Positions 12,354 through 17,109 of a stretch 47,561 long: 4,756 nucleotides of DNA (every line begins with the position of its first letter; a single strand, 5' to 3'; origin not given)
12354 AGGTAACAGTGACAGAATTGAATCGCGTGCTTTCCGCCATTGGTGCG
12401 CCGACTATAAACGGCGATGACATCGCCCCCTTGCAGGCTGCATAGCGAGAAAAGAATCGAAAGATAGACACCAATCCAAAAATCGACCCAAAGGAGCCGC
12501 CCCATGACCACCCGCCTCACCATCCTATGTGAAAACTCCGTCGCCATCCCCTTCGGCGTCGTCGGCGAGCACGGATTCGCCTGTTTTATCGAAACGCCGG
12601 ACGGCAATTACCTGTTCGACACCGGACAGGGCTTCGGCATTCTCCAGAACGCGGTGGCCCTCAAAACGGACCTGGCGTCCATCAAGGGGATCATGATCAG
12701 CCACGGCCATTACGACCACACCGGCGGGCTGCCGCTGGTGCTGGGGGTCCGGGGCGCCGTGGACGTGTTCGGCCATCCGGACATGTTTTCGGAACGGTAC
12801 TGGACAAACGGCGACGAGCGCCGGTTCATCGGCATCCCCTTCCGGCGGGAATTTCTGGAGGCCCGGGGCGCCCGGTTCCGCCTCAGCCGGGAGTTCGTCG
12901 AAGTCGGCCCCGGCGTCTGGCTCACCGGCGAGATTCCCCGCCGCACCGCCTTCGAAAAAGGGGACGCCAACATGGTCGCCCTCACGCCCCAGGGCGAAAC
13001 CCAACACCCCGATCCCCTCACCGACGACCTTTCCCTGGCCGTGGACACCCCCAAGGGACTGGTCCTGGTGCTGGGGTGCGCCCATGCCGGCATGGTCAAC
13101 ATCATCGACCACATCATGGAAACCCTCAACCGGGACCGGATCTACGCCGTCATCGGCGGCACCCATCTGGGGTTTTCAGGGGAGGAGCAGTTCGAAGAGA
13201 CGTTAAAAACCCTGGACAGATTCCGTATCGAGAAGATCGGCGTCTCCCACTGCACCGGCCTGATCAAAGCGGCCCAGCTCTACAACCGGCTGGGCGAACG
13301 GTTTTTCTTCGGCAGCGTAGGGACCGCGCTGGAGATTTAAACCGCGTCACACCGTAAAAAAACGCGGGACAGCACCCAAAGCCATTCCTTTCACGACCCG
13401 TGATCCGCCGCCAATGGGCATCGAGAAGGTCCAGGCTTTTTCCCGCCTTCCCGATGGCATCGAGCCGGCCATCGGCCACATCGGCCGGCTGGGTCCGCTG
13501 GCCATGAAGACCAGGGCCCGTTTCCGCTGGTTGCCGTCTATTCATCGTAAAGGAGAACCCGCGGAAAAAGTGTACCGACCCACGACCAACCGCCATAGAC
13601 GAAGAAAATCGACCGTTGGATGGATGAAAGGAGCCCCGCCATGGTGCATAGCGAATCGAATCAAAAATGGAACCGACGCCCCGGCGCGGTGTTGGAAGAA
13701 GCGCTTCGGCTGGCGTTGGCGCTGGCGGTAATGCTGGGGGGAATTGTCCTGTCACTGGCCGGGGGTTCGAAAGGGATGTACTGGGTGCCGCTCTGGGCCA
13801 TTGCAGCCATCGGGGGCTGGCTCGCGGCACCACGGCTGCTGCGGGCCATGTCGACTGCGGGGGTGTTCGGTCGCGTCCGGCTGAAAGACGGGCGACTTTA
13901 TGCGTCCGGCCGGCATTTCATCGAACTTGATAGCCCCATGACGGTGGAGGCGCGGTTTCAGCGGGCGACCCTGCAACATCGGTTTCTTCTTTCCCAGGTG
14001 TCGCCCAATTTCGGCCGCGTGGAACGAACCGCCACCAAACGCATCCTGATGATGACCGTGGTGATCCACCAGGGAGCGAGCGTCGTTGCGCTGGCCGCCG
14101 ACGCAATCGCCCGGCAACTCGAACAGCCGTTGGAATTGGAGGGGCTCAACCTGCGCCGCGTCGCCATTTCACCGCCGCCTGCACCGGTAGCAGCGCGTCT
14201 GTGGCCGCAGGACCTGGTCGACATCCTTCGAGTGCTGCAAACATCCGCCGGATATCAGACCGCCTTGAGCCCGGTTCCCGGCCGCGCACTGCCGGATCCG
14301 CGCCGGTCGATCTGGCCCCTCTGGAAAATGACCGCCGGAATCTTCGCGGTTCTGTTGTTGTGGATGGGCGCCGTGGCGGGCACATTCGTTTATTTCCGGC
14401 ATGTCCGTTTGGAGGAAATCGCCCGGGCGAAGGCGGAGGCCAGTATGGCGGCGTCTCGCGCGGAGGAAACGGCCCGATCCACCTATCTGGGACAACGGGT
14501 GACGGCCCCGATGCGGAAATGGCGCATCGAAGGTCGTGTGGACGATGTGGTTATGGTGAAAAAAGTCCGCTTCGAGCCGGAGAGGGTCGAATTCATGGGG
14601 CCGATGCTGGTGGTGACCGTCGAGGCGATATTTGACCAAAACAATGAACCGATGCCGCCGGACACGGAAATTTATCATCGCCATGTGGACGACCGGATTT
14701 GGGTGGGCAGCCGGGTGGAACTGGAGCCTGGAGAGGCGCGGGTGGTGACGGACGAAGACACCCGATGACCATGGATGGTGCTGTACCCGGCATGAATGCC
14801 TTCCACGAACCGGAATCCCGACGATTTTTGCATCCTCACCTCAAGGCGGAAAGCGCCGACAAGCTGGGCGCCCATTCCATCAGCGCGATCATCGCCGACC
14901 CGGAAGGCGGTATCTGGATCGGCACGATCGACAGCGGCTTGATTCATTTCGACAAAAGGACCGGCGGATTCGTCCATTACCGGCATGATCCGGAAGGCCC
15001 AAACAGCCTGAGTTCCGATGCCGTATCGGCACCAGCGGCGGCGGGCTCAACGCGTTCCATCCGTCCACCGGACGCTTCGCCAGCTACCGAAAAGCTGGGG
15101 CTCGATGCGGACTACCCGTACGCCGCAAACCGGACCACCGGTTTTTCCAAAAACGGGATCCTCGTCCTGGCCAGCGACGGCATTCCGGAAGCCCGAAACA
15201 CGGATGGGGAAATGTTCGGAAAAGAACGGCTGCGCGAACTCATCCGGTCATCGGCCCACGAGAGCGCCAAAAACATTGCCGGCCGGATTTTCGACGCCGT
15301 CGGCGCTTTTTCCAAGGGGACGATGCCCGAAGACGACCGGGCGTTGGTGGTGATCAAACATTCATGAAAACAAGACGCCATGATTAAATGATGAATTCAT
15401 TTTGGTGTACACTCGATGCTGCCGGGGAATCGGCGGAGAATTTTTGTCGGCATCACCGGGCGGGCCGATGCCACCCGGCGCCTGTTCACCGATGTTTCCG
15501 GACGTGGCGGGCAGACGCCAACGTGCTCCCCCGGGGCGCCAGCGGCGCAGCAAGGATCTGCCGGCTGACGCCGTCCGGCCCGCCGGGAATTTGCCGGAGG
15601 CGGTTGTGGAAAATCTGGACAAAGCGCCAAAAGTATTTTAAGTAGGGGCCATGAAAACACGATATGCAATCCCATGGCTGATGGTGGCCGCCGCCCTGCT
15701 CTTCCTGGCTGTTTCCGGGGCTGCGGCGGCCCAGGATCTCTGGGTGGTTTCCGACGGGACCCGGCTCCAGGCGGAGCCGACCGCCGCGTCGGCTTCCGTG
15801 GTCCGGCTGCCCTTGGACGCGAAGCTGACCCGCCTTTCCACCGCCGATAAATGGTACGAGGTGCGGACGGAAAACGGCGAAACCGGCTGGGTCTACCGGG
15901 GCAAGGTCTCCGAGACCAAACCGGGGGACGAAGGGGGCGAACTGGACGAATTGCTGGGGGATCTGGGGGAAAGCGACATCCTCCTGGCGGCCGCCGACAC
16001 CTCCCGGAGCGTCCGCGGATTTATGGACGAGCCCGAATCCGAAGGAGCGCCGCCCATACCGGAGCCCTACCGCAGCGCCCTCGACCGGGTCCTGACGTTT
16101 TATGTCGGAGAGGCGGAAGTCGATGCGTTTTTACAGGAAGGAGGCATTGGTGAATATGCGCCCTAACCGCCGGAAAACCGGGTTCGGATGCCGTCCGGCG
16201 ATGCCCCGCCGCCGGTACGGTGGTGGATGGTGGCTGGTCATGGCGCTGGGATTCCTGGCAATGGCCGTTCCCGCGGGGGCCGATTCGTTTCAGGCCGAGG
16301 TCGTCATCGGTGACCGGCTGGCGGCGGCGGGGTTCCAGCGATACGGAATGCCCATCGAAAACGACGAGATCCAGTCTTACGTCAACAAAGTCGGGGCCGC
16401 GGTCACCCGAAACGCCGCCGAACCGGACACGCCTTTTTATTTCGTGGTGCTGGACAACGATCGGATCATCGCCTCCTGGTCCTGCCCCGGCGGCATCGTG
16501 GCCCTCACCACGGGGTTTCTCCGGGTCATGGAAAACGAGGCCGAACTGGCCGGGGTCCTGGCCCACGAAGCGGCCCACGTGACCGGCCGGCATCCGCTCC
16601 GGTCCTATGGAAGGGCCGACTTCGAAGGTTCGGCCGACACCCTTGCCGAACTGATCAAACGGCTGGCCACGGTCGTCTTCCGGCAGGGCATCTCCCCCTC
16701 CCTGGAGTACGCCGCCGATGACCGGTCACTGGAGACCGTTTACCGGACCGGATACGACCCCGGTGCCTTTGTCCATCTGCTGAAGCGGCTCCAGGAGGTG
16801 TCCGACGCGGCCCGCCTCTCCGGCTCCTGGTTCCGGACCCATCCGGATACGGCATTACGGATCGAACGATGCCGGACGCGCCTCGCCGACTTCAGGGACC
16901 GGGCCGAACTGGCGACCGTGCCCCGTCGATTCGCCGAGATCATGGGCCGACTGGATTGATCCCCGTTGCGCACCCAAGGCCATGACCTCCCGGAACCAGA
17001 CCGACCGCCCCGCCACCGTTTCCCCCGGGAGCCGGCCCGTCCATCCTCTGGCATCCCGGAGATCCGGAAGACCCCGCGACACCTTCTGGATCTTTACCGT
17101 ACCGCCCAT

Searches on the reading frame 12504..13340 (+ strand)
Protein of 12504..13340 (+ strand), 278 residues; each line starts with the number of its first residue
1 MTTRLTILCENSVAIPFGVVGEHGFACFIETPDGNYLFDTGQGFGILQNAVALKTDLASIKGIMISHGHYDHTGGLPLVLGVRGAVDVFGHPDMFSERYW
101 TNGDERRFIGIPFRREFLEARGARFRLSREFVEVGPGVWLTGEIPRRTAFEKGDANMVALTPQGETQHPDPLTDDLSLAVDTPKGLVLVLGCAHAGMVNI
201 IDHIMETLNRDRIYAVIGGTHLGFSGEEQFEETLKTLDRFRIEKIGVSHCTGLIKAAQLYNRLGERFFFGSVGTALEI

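Call 13: search_protein_families(library=pfam, proteins=[window:12504-13340:+], max_evalue=0.001)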
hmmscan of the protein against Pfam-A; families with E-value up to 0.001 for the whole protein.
window:12504-13340:+ (278 aa): 2 families
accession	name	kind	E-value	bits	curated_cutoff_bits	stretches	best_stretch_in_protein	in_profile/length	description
PF00753.33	Lactamase_B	-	1.6e-11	45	22.7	1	25-148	7-105/196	Metallo-beta-lactamase superfamily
PF12706.13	Lactamase_B_2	-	2.5e-07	30.9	27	1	35-94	2-66/200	Beta-lactamase superfamily domain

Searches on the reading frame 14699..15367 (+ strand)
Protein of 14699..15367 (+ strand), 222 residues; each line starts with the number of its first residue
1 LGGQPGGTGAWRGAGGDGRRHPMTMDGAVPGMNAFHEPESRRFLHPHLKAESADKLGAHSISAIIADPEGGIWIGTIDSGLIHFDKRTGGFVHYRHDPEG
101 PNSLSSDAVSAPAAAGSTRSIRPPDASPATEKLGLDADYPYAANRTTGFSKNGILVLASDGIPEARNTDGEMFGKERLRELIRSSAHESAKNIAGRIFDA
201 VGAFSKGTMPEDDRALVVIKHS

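Call 14: search_protein_families(library=pfam, proteins=[window:14699-15367:+], max_evalue=0.001)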
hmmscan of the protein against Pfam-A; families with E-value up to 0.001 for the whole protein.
window:14699-15367:+ (222 aa): 1 family
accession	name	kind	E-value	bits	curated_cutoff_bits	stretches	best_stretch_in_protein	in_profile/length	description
PF07228.17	SpoIIE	-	6.4e-14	52.8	25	1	129-221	104-191/192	Stage II sporulation protein E (SpoIIE)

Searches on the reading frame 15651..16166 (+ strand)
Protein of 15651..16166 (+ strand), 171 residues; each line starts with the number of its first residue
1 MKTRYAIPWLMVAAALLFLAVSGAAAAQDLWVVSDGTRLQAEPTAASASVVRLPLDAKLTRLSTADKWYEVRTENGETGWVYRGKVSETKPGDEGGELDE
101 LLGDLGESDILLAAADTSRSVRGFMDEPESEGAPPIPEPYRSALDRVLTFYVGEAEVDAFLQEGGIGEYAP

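Call 14: search_protein_families(library=pfam, proteins=[window:15651-16166:+], max_evalue=0.001)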
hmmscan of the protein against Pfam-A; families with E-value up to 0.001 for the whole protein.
window:15651-16166:+ (171 aa): 2 families
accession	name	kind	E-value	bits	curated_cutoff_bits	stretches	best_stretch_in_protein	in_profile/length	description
PF08239.17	SH3_3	-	1.2e-06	29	27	1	36-84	2-51/54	Bacterial SH3 domain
PF06347.19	SH3_4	-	3e-05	24.1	24.1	1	41-87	9-55/56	Bacterial SH3 domain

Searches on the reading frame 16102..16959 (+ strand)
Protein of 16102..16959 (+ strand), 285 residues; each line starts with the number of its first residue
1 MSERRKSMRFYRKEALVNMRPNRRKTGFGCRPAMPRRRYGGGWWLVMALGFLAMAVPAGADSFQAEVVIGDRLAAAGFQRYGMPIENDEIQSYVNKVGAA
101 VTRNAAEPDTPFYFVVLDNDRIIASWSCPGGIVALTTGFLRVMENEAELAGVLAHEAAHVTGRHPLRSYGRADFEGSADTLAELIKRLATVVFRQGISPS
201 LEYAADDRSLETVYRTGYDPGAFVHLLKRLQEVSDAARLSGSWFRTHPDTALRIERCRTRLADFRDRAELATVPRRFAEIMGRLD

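Call 14: search_protein_families(library=pfam, proteins=[window:16102-16959:+], max_evalue=0.001)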
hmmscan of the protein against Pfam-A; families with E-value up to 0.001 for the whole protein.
window:16102-16959:+ (285 aa): 1 family
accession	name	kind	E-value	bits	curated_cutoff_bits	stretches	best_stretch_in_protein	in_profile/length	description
PF01435.24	Peptidase_M48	-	1.1e-22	81.2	20.3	1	91-259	4-184/186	Peptidase family M48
